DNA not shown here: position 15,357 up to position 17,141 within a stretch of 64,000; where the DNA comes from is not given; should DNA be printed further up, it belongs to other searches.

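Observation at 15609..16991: Stand-alone Abi/UG-class reverse transcriptase with a helical-repeat C-terminus, co-directional with an RHH-PIN pair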

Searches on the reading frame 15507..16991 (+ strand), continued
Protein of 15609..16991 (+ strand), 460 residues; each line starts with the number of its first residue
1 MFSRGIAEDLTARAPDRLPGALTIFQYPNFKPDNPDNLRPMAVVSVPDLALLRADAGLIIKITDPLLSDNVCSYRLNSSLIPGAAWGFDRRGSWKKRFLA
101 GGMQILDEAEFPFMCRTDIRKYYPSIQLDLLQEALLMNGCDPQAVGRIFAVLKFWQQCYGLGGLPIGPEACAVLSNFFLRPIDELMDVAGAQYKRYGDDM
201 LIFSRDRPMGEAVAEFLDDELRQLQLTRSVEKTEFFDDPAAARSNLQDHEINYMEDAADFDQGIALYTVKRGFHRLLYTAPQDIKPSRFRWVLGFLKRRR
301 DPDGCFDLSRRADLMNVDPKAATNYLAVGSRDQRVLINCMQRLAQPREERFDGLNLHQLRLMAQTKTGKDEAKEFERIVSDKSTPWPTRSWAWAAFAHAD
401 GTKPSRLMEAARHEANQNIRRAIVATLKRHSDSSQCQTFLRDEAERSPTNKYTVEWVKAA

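Call 33: search_protein_families(library=padloc, proteins=[L009:7800-9329:+, L010:2661-4145:+, L013:2208-3716:+, L015:7815-9329:+, P0027, P0035, P0025, P0046, window:15507-16988:+], max_evalue=1e-10)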
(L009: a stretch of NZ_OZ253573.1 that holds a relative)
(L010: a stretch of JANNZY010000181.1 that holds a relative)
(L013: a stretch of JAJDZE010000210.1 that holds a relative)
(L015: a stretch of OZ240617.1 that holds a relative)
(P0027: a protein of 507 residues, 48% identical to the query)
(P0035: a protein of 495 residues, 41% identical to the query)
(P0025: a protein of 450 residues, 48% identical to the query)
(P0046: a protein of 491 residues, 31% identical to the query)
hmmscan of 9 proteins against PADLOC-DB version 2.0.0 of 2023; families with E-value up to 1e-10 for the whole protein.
L009:7800-9329:+ (510 aa): 8 families
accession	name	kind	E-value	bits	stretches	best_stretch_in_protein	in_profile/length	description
PDLC03761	RT_UG23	-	4e-25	86.3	1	27-382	10-362/489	DRT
PDLC03783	Drt8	-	4.3e-24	83.7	1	67-277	50-255/493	DRT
PDLC03771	RT_UG32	-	1.8e-20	71.1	1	12-383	17-386/521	DRT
PDLC03760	RT_UG22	-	4.9e-18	63.4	1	27-278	14-237/476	DRT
PDLC03772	RT_UG33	-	5.7e-14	49.9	1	92-408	74-382/490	DRT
PDLC03775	RT_UG36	-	7.1e-13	46.3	1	158-285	144-271/557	DRT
PDLC03756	RT_UG19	-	1.5e-12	45.4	1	137-413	128-393/562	DRT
PDLC03758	RT_UG20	-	1.5e-11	42.1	0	132-277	122-264/511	DRT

L010:2661-4145:+ (495 aa): 11 families
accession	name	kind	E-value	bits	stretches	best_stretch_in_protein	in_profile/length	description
PDLC03761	RT_UG23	-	3.2e-25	86.7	1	16-342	7-335/489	DRT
PDLC03771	RT_UG32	-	4.4e-22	76.4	1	28-291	46-302/521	DRT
PDLC03783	Drt8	-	9.4e-20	69.4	1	45-282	35-268/493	DRT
PDLC03759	RT_UG21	-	1.2e-16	58.5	1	133-291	127-282/503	DRT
PDLC03775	RT_UG36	-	2.1e-15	54.6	1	131-277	124-271/557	DRT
PDLC03758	RT_UG20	-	4.4e-14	50.4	1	89-461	85-449/511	DRT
PDLC03749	RT_UG13a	-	6.7e-12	43.1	1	125-280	136-298/589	DRT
PDLC03748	Drt6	-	8.9e-12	42.6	1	198-281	175-261/511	DRT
PDLC02178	Drt4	-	1.8e-11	41.7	1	197-279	201-285/506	-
PDLC03772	RT_UG33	-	4.6e-11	40.3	1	67-356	57-348/490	DRT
PDLC03752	Drt4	-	6.1e-11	40.2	1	198-279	182-265/467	DRT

L013:2208-3716:+ (503 aa): 8 families
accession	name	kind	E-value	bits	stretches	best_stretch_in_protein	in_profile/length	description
PDLC03761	RT_UG23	-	1.3e-23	81.3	1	17-385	7-372/489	DRT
PDLC03771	RT_UG32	-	2.8e-22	77.1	1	24-374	36-384/521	DRT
PDLC03760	RT_UG22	-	7e-22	76.1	1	28-271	21-237/476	DRT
PDLC03783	Drt8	-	3.7e-19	67.4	1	77-270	65-255/493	DRT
PDLC03772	RT_UG33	-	3e-15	54.1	1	85-426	74-406/490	DRT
PDLC03758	RT_UG20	-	1.6e-12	45.3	1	84-270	81-264/511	DRT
PDLC03775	RT_UG36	-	2.6e-12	44.4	1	152-278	145-271/557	DRT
PDLC03748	Drt6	-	3.4e-11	40.7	0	200-272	178-251/511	DRT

L015:7815-9329:+ (505 aa): 14 families
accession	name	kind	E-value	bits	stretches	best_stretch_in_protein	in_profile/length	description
PDLC03761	RT_UG23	-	1.9e-28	97.3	1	28-371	16-356/489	DRT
PDLC03760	RT_UG22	-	1e-22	78.8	1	31-272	22-236/476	DRT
PDLC03783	Drt8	-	1.3e-22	78.8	1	64-269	51-252/493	DRT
PDLC03771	RT_UG32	-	7.4e-21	72.4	1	35-365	50-373/521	DRT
PDLC03758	RT_UG20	-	1.3e-15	55.4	1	87-272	82-264/511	DRT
PDLC03772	RT_UG33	-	4.1e-14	50.4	1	82-423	69-401/490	DRT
PDLC03748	Drt6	-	4.9e-14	50.1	1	35-274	17-251/511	DRT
PDLC03775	RT_UG36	-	5.8e-14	49.9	1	143-286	134-274/557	DRT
PDLC03759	RT_UG21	-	3.2e-13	47.3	1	128-267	120-256/503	DRT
PDLC03756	RT_UG19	-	1e-12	45.9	1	99-280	95-279/562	DRT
PDLC03752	Drt4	-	1.5e-12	45.5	1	153-284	132-269/467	DRT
PDLC02178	Drt4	-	2.8e-12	44.4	1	137-274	136-277/506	-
PDLC02180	Drt4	-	1e-11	42.4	1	154-284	145-281/532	-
PDLC03744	AbiP2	-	2.2e-11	41.3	1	145-272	150-286/489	DRT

P0027 (507 aa): 19 families
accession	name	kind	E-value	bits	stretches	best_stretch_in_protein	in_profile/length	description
PDLC03761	RT_UG23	-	2.5e-44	149.7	1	27-503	14-479/489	DRT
PDLC03771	RT_UG32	-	6.3e-40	135.3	1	14-505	28-503/521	DRT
PDLC03756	RT_UG19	-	1.9e-30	104.5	1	42-493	33-473/562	DRT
PDLC03759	RT_UG21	-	1.5e-29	101.1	1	47-305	34-284/503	DRT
PDLC03783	Drt8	-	4.4e-28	96.9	1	114-505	98-490/493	DRT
PDLC03760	RT_UG22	-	2.8e-22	77.4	1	135-284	97-240/476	DRT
PDLC03785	RT_UG9_large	-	2.2e-21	73.9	1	80-288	300-505/772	DRT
PDLC03768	Drt3a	-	6.6e-19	66.7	1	151-302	126-263/411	DRT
PDLC03773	RT_UG34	-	3.1e-17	60.7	1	78-293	72-296/512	DRT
PDLC03772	RT_UG33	-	3.7e-16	57.1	1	143-494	119-468/490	DRT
PDLC03758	RT_UG20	-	7.5e-16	56.2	1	110-284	101-268/511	DRT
PDLC03750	RT_UG13b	-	2.7e-15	54.4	1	140-289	133-292/430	DRT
PDLC02175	Drt3a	-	1.6e-14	52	1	162-302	111-255/417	-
PDLC03775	RT_UG36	-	4.3e-14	50.3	1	109-283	94-266/557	DRT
PDLC03786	RT_UG9_small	-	1.3e-13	48.6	1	57-289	50-286/541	DRT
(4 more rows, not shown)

P0035 (495 aa): 20 families
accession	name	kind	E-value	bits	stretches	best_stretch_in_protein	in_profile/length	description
PDLC03761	RT_UG23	-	3e-46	156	1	27-493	13-481/489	DRT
PDLC03771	RT_UG32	-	9.1e-34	115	1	15-493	28-503/521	DRT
PDLC03759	RT_UG21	-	1.9e-31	107.4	1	116-466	106-469/503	DRT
PDLC03783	Drt8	-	2.1e-31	107.9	1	48-278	34-260/493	DRT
PDLC03756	RT_UG19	-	1.6e-28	98.1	1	98-470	93-457/562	DRT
PDLC03758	RT_UG20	-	6.7e-24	82.8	1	86-274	80-265/511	DRT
PDLC03772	RT_UG33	-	2.3e-20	71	1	99-494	85-476/490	DRT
PDLC03760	RT_UG22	-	5.7e-17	59.9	1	133-277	102-240/476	DRT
PDLC01136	RT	-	1.7e-15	55.2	1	115-275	91-243/263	RT (reverse transcriptase)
PDLC03768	Drt3a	-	3.7e-15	54.3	1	144-285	126-253/411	DRT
PDLC03774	RT_UG35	-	4.3e-14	49.7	1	102-277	414-585/938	DRT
PDLC03786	RT_UG9_small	-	4.8e-14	50.1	1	104-275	97-277/541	DRT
PDLC03785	RT_UG9_large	-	1.2e-13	48.2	1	100-278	324-502/772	DRT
PDLC03749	RT_UG13a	-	3.3e-13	47.4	1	134-277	142-291/589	DRT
PDLC03754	RT_UG17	-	3.4e-13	47.2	1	146-274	121-254/429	DRT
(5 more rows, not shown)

P0025 (450 aa): 15 families
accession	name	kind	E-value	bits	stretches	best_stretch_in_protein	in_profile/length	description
PDLC03761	RT_UG23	-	3.7e-37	126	1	50-440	89-474/489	DRT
PDLC03771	RT_UG32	-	8.2e-28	95.3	1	48-419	112-477/521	DRT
PDLC03783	Drt8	-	3e-26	90.8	1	60-447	99-490/493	DRT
PDLC03759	RT_UG21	-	5.9e-26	89.3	1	81-448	123-501/503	DRT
PDLC03760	RT_UG22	-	3.4e-23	80.4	1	83-241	103-257/476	DRT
PDLC03772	RT_UG33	-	8.5e-20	69.1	1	102-427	133-459/490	DRT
PDLC03756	RT_UG19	-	8.6e-17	59.4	1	84-419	130-456/562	DRT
PDLC03768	Drt3a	-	1.3e-14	52.5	1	94-248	127-267/411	DRT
PDLC03758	RT_UG20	-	2.2e-14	51.4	1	34-225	80-267/511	DRT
PDLC03775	RT_UG36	-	3.5e-12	44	1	19-227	61-268/557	DRT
PDLC03779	RT_UG4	-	1.8e-11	41.7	1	99-224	113-244/307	DRT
PDLC02175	Drt3a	-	2.5e-11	41.4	1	97-249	104-260/417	-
PDLC03773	RT_UG34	-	3e-11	40.9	0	151-222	212-283/512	DRT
PDLC01136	RT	-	5.3e-11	40.4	0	51-223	76-242/263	RT (reverse transcriptase)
PDLC03785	RT_UG9_large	-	9e-11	38.7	0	47-231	323-506/772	DRT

P0046 (491 aa): 10 families
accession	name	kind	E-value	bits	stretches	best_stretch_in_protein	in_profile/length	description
PDLC03761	RT_UG23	-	1e-25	88.3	1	13-244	5-235/489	DRT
PDLC03783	Drt8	-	1.7e-23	81.7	1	66-254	57-242/493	DRT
PDLC03771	RT_UG32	-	7.3e-20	69.1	1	23-251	42-265/521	DRT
PDLC03758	RT_UG20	-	7.6e-16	56.2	1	62-270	62-266/511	DRT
PDLC03772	RT_UG33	-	1.9e-15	54.8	1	64-255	56-245/490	DRT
PDLC03759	RT_UG21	-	3.4e-14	50.5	1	68-242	60-235/503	DRT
PDLC03756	RT_UG19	-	6e-14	50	1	69-244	66-247/562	DRT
PDLC03760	RT_UG22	-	5e-13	46.9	1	17-242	13-210/476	DRT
PDLC03754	RT_UG17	-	5e-11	40.1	1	137-255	117-241/429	DRT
PDLC03775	RT_UG36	-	6.6e-11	39.8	1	152-269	147-264/557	DRT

window:15507-16988:+ (494 aa): 17 families
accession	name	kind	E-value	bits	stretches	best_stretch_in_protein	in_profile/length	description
PDLC03761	RT_UG23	-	2.3e-41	139.9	1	15-492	14-481/489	DRT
PDLC03771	RT_UG32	-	5.6e-29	99.2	1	24-493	50-504/521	DRT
PDLC03759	RT_UG21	-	3.7e-28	96.5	1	69-283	65-276/503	DRT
PDLC03783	Drt8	-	1.8e-27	94.8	1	102-472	99-441/493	DRT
PDLC03756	RT_UG19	-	3.3e-19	67.4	1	130-464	132-456/562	DRT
PDLC03760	RT_UG22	-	5.4e-18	63.3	1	132-278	108-248/476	DRT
PDLC03772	RT_UG33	-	2.8e-16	57.5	1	145-486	133-473/490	DRT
PDLC03768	Drt3a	-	2.1e-15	55.1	1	147-287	136-262/411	DRT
PDLC03773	RT_UG34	-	1.1e-14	52.3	1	146-275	150-292/512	DRT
PDLC03785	RT_UG9_large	-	2.3e-14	50.6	1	72-271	306-502/772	DRT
PDLC01136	RT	-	4.5e-14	50.5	1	142-267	125-242/263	RT (reverse transcriptase)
PDLC03775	RT_UG36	-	2.3e-13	47.9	1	148-271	145-268/557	DRT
PDLC03758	RT_UG20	-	2.8e-13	47.8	1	145-270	144-268/511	DRT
PDLC03786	RT_UG9_small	-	8.1e-13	46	1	82-273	85-282/541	DRT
PDLC03779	RT_UG4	-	1.6e-12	45.2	1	143-268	113-244/307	DRT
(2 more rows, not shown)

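Call 36: search_protein_families(library=pfam, proteins=[L005:9469-10965:+, L027:4140-5666:-, L044:7645-8106:-, L057:2078-2689:-, L046:3253-4377:+, L038:7368-8081:+, L047:6731-7234:+, L030:5351-6877:-, L026:2476-3729:-, L061:1511-1963:-], max_evalue=0.001)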
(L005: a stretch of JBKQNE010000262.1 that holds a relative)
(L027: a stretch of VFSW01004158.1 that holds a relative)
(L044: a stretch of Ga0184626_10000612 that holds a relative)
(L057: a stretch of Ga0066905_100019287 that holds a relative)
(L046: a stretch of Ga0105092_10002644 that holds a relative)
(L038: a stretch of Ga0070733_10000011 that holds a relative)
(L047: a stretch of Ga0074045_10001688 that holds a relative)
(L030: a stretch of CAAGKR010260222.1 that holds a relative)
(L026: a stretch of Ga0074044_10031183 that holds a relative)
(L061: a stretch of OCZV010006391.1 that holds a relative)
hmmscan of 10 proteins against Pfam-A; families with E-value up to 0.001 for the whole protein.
L005:9469-10965:+ (498 aa): 2 families
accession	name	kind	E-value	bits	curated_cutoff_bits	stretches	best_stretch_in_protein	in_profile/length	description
PF13749.12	HATPase_c_4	-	2e-15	57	26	1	319-401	4-88/89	Putative ATP-dependent DNA helicase recG C-terminal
PF04326.19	SLFN_AlbA_2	-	1e-13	52.3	25.3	1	30-157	1-116/118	Schlafen, AlbA_2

L027:4140-5666:- (508 aa): 2 families
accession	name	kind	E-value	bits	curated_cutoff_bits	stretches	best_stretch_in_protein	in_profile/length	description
PF13749.12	HATPase_c_4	-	2.8e-15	56.5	26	1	329-412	4-89/89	Putative ATP-dependent DNA helicase recG C-terminal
PF04326.19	SLFN_AlbA_2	-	3.5e-14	53.8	25.3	1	40-167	1-116/118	Schlafen, AlbA_2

L044:7645-8106:- (153 aa): 0 families

L057:2078-2689:- (203 aa): 0 families

L046:3253-4377:+ (374 aa): 3 families
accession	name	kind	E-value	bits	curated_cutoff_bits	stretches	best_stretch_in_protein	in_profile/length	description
PF13776.11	DUF4172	-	6.5e-27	94.1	25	1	7-88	1-82/82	Domain of unknown function (DUF4172)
PF02661.23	Fic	-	2e-17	64.2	24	1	116-227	1-92/93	Fic/DOC family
PF22168.2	DIP2311-like_C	-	0.00017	22.3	27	1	326-368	20-62/63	Transcriptional regulator DIP2311-like, C-terminal domain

L038:7368-8081:+ (237 aa): 0 families

L047:6731-7234:+ (167 aa): 0 families

L030:5351-6877:- (508 aa): 2 families
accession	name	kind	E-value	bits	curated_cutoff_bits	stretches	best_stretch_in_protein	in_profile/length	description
PF00239.26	Resolvase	-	1.8e-25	90.1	23.3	1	2-98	48-144/145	Resolvase, N terminal domain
PF07508.19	Recombinase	-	1.1e-15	58.1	21.1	1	119-215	1-101/102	Recombinase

L026:2476-3729:- (417 aa): 1 family
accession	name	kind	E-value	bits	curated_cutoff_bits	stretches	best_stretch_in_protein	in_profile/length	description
PF07508.19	Recombinase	-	5.1e-17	62.4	21.1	1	5-102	1-102/102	Recombinase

L061:1511-1963:- (150 aa): 0 families

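Call 37: predict_structure(alignment_id=A3)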
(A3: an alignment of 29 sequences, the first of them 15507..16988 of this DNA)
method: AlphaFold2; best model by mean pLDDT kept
length: 494 residues; sequences in the alignment: 29
mean_pLDDT: 90.3   pTM: 0.89
mean pLDDT of the five models: 90.3, 88.5, 88.0, 86.1, 84.3
residues with pLDDT >= 90: 326; 70-90: 149; 50-70: 19; < 50: 0
segments of 3 or more residues with pLDDT < 50: none
pLDDT, mean of each block of 10 residues (from residue 1): 77 84 89 90 81 85 91 86 84 89 88 70 73 94 95 91 94 93 92 85 76 93 93 95 94 95 94 93 84 84 95 92 94 96 96 96 95 97 96 95 95 94 96 92 94 93 91 94 90 90
secondary structure, 60 per line:
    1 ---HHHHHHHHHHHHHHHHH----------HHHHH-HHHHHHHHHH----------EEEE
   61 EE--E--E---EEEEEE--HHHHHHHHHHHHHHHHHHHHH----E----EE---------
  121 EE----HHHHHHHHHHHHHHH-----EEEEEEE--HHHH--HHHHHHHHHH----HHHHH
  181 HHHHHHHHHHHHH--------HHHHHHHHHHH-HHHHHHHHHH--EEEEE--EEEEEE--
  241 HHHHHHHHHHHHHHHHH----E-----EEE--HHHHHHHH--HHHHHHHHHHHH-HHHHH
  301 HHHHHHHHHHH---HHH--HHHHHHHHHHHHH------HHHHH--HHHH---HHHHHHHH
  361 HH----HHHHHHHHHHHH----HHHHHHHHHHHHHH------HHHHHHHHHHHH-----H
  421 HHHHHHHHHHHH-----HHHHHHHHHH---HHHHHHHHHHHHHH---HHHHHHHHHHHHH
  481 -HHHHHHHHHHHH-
elements in order: H4-20 H31-35 H37-46 E57-62 E72-77 H80-100 H127-141 E147-153 H156-159 H162-171 H176-193 H202-212 H214-223 E226-230 E233-238 H241-257 E268-270 H273-280 H283-294 H296-311 H320-332 H339-343 H346-349 H353-362 H367-378 H383-396 H403-414 H420-432 H438-447 H451-464 H468-480 H482-493

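Call 39: fold_search(model_id=the predicted structure, library=pdb)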
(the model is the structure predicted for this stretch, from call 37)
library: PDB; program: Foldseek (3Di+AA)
matches with E <= 10: 1430; with E <= 0.001: 145
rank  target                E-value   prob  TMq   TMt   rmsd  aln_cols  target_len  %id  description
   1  9vma_A                7.8e-10  1.00  0.43  0.43  19.1       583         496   12  Cryo-EM structure of substrate-bound DRT9 hexamer complex (released 2025-08-20)
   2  9l9s_B                8.5e-10  1.00  0.52  0.48   9.6       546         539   12  The crystal structure of UG15 (released 2026-01-14)
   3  8oz7_B                1.6e-09  1.00  0.53  0.45  15.3       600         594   14  Abortive infection DNA polymerase AbiA from Lactococcus lactis (released 2024-04-03)
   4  9wy8_A                1.8e-09  1.00  0.67  0.67   6.0       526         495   14  Cryo-EM structure of the hexameric DRT6 (released 2026-01-21)
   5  9vdv_A                2.7e-09  1.00  0.48  0.48  10.0       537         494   13  Cryo-EM structure of the catalytically inactive DRT4 (released 2025-11-12)
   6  9l9s_A                3.0e-09  1.00  0.48  0.44  10.3       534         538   14  The crystal structure of UG15 (released 2026-01-14)
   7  6ar1_A                6.4e-09  1.00  0.45  0.52  12.2       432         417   17  Structure of a Thermostable Group II Intron Reverse Transcriptase with Template-Primer and Its Functional and Evolutio (released 2017-11-29)
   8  7k9y_A                8.3e-09  1.00  0.42  0.48  12.7       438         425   16  GsI-IIC RT Template-Switching Complex (twinned) (released 2021-08-18)
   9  8oz7_A                8.3e-09  1.00  0.52  0.45  13.6       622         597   13  Abortive infection DNA polymerase AbiA from Lactococcus lactis (released 2024-04-03)
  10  8oz7_D                1.1e-08  1.00  0.50  0.43  15.1       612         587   12  Abortive infection DNA polymerase AbiA from Lactococcus lactis (released 2024-04-03)
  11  9d4s_A                1.1e-08  1.00  0.41  0.49  10.7       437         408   14  Structure of G2L4 RT in complex with 15 nucleotide snapback substrate (released 2025-07-30)
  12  6ar1_D                1.2e-08  1.00  0.45  0.53  12.0       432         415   17  Structure of a Thermostable Group II Intron Reverse Transcriptase with Template-Primer and Its Functional and Evolutio (released 2017-11-29)
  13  9vdo_A                1.2e-08  1.00  0.47  0.47  10.0       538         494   12  Cryo-EM structure of the substrate bound DRT4 (released 2025-11-12)
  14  8oz7_C                1.5e-08  1.00  0.53  0.46  14.3       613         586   12  Abortive infection DNA polymerase AbiA from Lactococcus lactis (released 2024-04-03)
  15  6ar3_D                2.2e-08  1.00  0.44  0.50  18.5       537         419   14  Structure of a Thermostable Group II Intron Reverse Transcriptase with Template-Primer and Its Functional and Evolutio (released 2017-11-29)
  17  7r08_D                3.9e-08  1.00  0.44  0.46  10.2       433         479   14  Abortive infection DNA polymerase Abi-P2 (released 2022-09-07)
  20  7r08_F                9.6e-08  1.00  0.49  0.51   9.4       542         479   13  Abortive infection DNA polymerase Abi-P2 (released 2022-09-07)
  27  7r08_A                1.4e-07  1.00  0.50  0.51   7.0       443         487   16  Abortive infection DNA polymerase Abi-P2 (released 2022-09-07)
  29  7r08_C                1.7e-07  1.00  0.51  0.52   7.7       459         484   15  Abortive infection DNA polymerase Abi-P2 (released 2022-09-07)
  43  7r08_E                5.6e-07  1.00  0.38  0.38  11.1       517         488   13  Abortive infection DNA polymerase Abi-P2 (released 2022-09-07)
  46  7r08_B                6.7e-07  1.00  0.40  0.40  12.1       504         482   14  Abortive infection DNA polymerase Abi-P2 (released 2022-09-07)
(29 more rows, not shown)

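Call 40: search_solved_structures(query=A3, max_evalue=0.01)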
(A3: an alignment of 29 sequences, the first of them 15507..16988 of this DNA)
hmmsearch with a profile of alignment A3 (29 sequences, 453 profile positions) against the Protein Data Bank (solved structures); distinct sequences matched with E-value up to 0.01: 38.
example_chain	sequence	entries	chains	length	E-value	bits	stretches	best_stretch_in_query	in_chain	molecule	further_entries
8bgj_A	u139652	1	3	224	6.4e-15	58.4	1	104-227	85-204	RNA-directed DNA polymerase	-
7kft_D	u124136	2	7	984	2.8e-13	53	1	10-229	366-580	Cas6-RT-Cas1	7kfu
9vdo_A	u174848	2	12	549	4.2e-12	49.1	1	144-233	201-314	Reverse transcriptase domain-containing protein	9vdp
21ou_A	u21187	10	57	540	4.2e-12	49.1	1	144-233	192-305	Reverse transcriptase domain-containing protein | UG15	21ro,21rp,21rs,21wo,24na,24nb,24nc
9ltm_A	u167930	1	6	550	4.4e-12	49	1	144-233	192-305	Reverse transcriptase domain-containing protein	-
6ar1_A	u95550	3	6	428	2.3e-10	43.4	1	104-250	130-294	GsI-IIC RT | Trt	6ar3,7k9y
7r08_A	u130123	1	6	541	1.7e-09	40.5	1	86-254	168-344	Reverse transcriptase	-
9vdv_A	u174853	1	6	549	4.3e-09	39.2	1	144-233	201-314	Reverse transcriptase domain-containing protein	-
9luj_A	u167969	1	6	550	4.5e-09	39.1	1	144-233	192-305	Reverse transcriptase domain-containing protein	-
9ioa_A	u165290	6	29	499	5.1e-08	35.6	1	56-203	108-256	RNA-dependent DNA polymerase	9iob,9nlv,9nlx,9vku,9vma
5hhl_A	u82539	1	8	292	5.3e-08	35.6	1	77-226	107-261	Retron-type reverse transcriptase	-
9d4s_A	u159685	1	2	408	7.6e-08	35.1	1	106-275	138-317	Group II intron-like 4 reverse transcriptase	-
9d5x_A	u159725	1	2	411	7.8e-08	35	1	106-275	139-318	Group II intron-like 4 reverse transcriptase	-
9z6y_A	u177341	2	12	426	9.1e-08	34.8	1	105-213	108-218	Drt3a reverse transcriptase protein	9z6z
5hhj_A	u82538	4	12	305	1.3e-07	34.3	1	78-225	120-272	Retron-type reverse transcriptase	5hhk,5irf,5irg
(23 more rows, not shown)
